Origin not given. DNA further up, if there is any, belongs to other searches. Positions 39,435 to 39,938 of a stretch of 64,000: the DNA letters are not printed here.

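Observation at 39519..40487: Secreted 8-Cys mini-protein encoded with a dedicated membrane-anchored CPPC thiol:disulfide oxidoreductase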

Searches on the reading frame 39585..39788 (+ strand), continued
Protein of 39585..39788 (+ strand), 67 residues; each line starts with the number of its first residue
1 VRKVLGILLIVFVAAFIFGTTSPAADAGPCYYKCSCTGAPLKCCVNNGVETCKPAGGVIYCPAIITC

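Call 37: find_related_loci(query=A3, collection=metagenome_contigs, flank=3500)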
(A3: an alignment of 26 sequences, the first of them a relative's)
Query A3 (67 aa) in metagenome_contigs; peptide patterns used: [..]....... (x = any residue, [..] = any of these).
77 stretches matched a pattern; 12 encode a relative of the query (tblastn E <= 1e-3); 12 distinct loci.
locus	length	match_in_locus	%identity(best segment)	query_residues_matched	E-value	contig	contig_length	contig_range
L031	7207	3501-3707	57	1-67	4e-21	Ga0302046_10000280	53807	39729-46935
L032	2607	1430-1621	61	2-64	2e-20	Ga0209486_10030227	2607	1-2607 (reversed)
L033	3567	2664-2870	59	1-67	2e-20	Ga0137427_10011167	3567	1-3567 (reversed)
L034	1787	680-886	52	1-67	2e-19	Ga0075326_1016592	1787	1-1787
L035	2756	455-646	53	1-64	2e-19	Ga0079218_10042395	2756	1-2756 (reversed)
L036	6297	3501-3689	60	1-63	2e-16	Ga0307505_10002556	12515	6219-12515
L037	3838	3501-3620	70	28-67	2e-15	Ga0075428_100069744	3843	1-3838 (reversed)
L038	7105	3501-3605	74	33-67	5e-15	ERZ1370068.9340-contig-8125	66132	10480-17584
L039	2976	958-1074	67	26-64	3e-14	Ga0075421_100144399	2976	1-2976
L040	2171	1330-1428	68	31-67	6e-13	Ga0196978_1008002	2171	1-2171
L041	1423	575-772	61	1-64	3e-12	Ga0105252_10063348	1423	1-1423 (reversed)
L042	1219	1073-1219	50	1-47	3e-9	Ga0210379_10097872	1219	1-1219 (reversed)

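Call 55: find_related_loci(query=A3, collection=viral_contigs, flank=3000)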
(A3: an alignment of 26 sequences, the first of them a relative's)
Query A3 (67 aa) in viral_contigs; peptide patterns used: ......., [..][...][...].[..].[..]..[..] (x = any residue, [..] = any of these).
16 stretches matched a pattern, but none encodes a relative of the query by tblastn (E <= 1e-3).

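Call 56: find_related_loci(query=A1, collection=viral_contigs, flank=3000)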
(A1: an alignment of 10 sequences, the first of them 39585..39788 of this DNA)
Query A1 (67 aa) in viral_contigs; peptide patterns used: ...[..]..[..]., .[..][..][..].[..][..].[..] (x = any residue, [..] = any of these).
65 stretches matched a pattern, but none encodes a relative of the query by tblastn (E <= 1e-3).

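Call 63: search_protein_families(library=pfam, proteins=[L023:25-2373:+, L023:3458-7141:+, L023:7172-7927:+, L023:9009-9710:+, L023:10114-11172:+, L005:3770-4513:-, L010:1-909:+, L025:2631-3488:+, L028:5350-8181:+, L001:7115-9370:-], max_evalue=0.01)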
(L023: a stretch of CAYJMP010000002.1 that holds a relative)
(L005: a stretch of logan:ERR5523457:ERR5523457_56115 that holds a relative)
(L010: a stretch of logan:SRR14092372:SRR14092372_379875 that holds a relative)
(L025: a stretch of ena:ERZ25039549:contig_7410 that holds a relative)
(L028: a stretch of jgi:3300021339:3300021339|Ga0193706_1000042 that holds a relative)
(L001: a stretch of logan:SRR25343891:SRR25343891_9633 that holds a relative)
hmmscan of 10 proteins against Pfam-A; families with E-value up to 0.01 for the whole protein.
L023:25-2373:+ (782 aa): 5 families
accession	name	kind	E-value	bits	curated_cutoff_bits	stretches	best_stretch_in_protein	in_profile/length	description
PF01343.23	Peptidase_S49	-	5.6e-75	250.9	24.9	2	568-715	6-153/154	Peptidase family S49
PF25145.1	NfeD1b_N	-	3.8e-08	33.6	40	1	524-609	18-100/189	NfeD1b, N-terminal domain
PF00378.25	ECH_1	-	0.00027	20.8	27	0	259-296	12-47/251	Enoyl-CoA hydratase/isomerase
PF00574.28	CLP_protease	-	0.0033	17.8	20.2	0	537-599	45-107/182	Clp protease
PF01972.22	SDH_protease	-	0.0049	16.4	31.3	1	521-604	77-155/286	ClpP-like SDH-type serine proteinase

L023:3458-7141:+ (1227 aa): 3 families
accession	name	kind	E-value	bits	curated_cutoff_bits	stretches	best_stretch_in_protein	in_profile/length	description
PF00082.27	Peptidase_S8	-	4.2e-55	187.5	21.8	1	210-507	3-288/288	Subtilase family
PF13517.12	FG-GAP_3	-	1.7e-15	57.8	26.9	2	906-964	1-60/61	FG-GAP-like repeat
PF01839.29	FG-GAP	-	1.8e-11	44.1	22.1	0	794-817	3-26/37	FG-GAP repeat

L023:7172-7927:+ (251 aa): 5 families
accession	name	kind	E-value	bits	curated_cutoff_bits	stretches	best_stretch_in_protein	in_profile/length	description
PF13561.12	adh_short_C2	-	4.5e-71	239.6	27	1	14-246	1-234/236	Enoyl-(Acyl carrier protein) reductase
PF00106.31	adh_short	-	3.4e-61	206.6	26.6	1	8-197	1-190/195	short chain dehydrogenase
PF08659.16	KR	-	4.5e-15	56.5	22.6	1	10-181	3-170/180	KR domain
PF01370.27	Epimerase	-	0.00044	20.2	20.9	1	10-96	1-75/240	NAD dependent epimerase/dehydratase family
PF08643.16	DUF1776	-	0.0063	16.4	25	1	97-188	104-198/294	Fungal family of unknown function (DUF1776)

L023:9009-9710:+ (233 aa): 3 families
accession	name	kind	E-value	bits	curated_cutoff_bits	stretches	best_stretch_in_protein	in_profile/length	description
PF00578.27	AhpC-TSA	-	5.5e-29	101.1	26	1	18-156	1-122/124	AhpC/TSA family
PF10417.14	1-cysPrx_C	-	2.3e-13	50.3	21.1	1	178-217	1-41/41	C-terminal domain of 1-Cys peroxiredoxin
PF08534.16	Redoxin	-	5.4e-09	36.4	26.6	1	19-156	3-129/148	Redoxin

L023:10114-11172:+ (352 aa): 0 families

L005:3770-4513:- (247 aa): 1 family
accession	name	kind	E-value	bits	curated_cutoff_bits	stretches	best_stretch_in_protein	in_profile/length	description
PF13094.11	CENP-Q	-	0.0024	18.5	28.5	1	123-190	26-91/162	CENP-Q, a CENPA-CAD centromere complex subunit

L010:1-909:+ (302 aa): 6 families
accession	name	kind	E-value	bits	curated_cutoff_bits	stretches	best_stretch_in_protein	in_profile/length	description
PF00483.29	NTP_transferase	-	1.4e-31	110.4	21.2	1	1-135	108-242/245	Nucleotidyl transferase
PF24894.1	Hexapep_GlmU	-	2.8e-17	63.2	23.3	1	167-258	14-104/104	GlmU-like, C-terminal hexapeptide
PF25247.1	LbH_GLGC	-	2.6e-10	40.8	27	2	212-268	76-134/135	GLGC left-handed parallel beta-helix domain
PF25084.1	LbH_EIF2B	-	5.9e-08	33.1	54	1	164-234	31-104/105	EIF2B subunit epsilon LbH domain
PF00132.30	Hexapep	-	6.5e-05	22.9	27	0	256-280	8-32/36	Bacterial transferase hexapeptide (six repeats)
PF25087.1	GMPPB_C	-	0.00022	21.3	39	1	185-235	21-71/110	GMPPB C-terminal domain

L025:2631-3488:+ (285 aa): 0 families

L028:5350-8181:+ (943 aa): 2 families
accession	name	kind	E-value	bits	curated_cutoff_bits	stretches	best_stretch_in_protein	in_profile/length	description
PF13229.12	Beta_helix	-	1.2e-14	54.7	25.9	2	400-510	47-138/158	Right handed beta helix region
PF02415.23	Chlam_PMP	-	5.2e-05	23.5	20.6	0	232-248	2-18/19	Chlamydia polymorphic membrane protein (Chlamydia_PMP) repeat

L001:7115-9370:- (751 aa): 4 families
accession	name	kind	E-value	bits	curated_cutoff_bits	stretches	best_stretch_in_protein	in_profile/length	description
PF02163.28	Peptidase_M50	-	1.7e-10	41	27.2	1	168-245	2-99/221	Peptidase family M50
PF16576.10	HlyD_D23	-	9.4e-05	22.2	30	1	485-718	38-212/214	Barrel-sandwich domain of CusB or HlyD membrane-fusion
PF11667.14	DUF3267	-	0.0004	21.1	27.1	1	173-275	2-95/108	Putative zincin peptidase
PF13437.12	HlyD_3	-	0.0012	20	22.2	0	643-699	23-80/106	HlyD family secretion protein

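Call 67: list_cluster_members(proteins=[P0004, P0094, P0102, P0107, P0134, P0153, P0157, P0084, P0044, P0138])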
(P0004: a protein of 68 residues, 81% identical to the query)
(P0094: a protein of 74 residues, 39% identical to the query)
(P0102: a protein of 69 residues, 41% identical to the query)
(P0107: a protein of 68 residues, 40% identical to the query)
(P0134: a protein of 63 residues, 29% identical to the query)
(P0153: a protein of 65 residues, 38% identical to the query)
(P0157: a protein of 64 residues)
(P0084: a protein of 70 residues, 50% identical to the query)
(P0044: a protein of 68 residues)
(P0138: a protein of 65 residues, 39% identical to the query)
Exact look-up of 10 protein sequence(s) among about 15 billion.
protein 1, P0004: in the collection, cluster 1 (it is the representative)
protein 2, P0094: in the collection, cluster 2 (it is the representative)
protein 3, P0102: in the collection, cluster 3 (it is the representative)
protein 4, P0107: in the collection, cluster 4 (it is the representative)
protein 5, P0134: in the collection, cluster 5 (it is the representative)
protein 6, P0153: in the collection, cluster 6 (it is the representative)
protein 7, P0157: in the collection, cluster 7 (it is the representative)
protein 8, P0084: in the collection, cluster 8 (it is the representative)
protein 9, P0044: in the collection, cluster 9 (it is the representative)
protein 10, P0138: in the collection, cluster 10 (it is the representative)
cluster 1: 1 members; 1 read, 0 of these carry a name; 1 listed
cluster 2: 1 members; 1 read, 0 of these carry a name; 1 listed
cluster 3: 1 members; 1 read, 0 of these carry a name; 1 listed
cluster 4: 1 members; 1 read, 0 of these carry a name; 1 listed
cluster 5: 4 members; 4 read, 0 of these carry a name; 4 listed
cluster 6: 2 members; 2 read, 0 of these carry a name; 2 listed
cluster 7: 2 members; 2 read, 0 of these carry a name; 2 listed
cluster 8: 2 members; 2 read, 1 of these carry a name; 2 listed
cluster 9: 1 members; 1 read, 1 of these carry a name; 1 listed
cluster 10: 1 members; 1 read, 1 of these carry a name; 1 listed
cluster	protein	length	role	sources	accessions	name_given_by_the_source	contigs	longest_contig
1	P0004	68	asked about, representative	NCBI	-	-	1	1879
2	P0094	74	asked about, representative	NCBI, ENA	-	-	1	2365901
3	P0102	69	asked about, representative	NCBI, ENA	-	-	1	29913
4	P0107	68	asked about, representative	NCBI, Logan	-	-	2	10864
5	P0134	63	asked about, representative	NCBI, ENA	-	-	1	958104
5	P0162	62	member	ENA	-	-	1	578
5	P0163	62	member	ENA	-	-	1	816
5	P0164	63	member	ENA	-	-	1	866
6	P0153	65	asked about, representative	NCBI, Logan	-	-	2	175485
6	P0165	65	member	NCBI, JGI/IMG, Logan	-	-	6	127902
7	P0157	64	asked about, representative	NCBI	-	-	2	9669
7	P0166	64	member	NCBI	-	-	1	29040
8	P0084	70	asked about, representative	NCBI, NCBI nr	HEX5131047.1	MAG TPA: hypothetical protein VFX92_01020 [Candidatus Krumholzibacteria bacterium] | hypothetical protein [Candidatus Krumholzibacteria bacterium]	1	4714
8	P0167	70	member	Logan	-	-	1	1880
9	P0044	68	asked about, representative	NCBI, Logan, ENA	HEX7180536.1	MAG TPA: hypothetical protein VF756_01745 [Thermoanaerobaculia bacterium]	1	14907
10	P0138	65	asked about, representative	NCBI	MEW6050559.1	MAG: hypothetical protein AB1644_05800 [Candidatus Zixiibacteriota bacterium]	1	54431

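Call 68: find_encoding_contigs(protein=P0153, flank=5000, max_places=3)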
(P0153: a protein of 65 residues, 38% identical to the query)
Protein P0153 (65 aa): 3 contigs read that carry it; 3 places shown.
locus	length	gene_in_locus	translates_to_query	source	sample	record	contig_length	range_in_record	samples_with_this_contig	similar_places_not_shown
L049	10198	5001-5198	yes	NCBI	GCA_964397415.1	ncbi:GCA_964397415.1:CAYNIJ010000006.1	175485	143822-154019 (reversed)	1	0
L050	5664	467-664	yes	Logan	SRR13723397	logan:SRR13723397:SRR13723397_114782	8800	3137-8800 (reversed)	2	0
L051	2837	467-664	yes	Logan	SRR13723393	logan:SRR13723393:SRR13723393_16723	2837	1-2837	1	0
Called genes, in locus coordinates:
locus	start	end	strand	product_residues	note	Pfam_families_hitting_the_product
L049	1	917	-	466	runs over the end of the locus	PF01212:Beta_elim_lyase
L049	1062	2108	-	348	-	PF06089:Asparaginase_II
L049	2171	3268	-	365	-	PF07228:SpoIIE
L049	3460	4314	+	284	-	PF01370:Epimerase (weak), PF05368:NmrA, PF13460:NAD_binding_10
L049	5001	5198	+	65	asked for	-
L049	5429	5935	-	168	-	PF09832:DUF2059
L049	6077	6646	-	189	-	-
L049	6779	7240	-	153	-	PF13456:RVT_3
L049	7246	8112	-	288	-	PF02629:CoA_binding, PF00549:Ligase_CoA, PF13607:Succ_CoA_lig (weak)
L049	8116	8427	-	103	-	-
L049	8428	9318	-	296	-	PF02786:CPSase_L_D2 (faint), PF08442:ATP-grasp_2, PF13549:ATP-grasp_5, PF24948:Citrate_synth_N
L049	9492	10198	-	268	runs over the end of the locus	-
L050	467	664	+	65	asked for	-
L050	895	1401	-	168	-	PF09832:DUF2059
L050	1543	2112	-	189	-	-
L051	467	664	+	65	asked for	-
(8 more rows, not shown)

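Call 69: find_encoding_contigs(protein=P0156, flank=5000, max_places=2)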
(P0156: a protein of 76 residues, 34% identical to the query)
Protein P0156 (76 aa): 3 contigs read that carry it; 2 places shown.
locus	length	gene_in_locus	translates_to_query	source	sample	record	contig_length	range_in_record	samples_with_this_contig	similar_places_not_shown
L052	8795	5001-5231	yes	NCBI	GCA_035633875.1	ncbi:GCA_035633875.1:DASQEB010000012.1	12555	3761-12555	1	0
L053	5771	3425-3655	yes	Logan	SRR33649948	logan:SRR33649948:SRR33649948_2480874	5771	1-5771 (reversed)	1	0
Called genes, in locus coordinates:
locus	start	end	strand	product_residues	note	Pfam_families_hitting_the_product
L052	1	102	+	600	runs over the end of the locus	PF03717:PBP_dimer, PF00905:Transpeptidase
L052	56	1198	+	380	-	PF01098:FTSW_RODA_SPOVE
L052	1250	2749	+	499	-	PF00575:S1 (weak), PF10150:RNase_E_G, PF20833:RNase_E_G_Thio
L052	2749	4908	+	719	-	PF06293:Kdo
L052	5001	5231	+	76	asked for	-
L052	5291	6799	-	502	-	PF00675:Peptidase_M16, PF05193:Peptidase_M16_C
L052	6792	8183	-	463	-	PF00675:Peptidase_M16, PF05193:Peptidase_M16_C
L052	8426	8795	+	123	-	PF00089:Trypsin, PF13365:Trypsin_2 (weak), PF17820:PDZ_6 (faint)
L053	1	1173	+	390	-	?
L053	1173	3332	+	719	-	PF06293:Kdo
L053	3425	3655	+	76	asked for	-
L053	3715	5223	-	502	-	PF00675:Peptidase_M16, PF05193:Peptidase_M16_C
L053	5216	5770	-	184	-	?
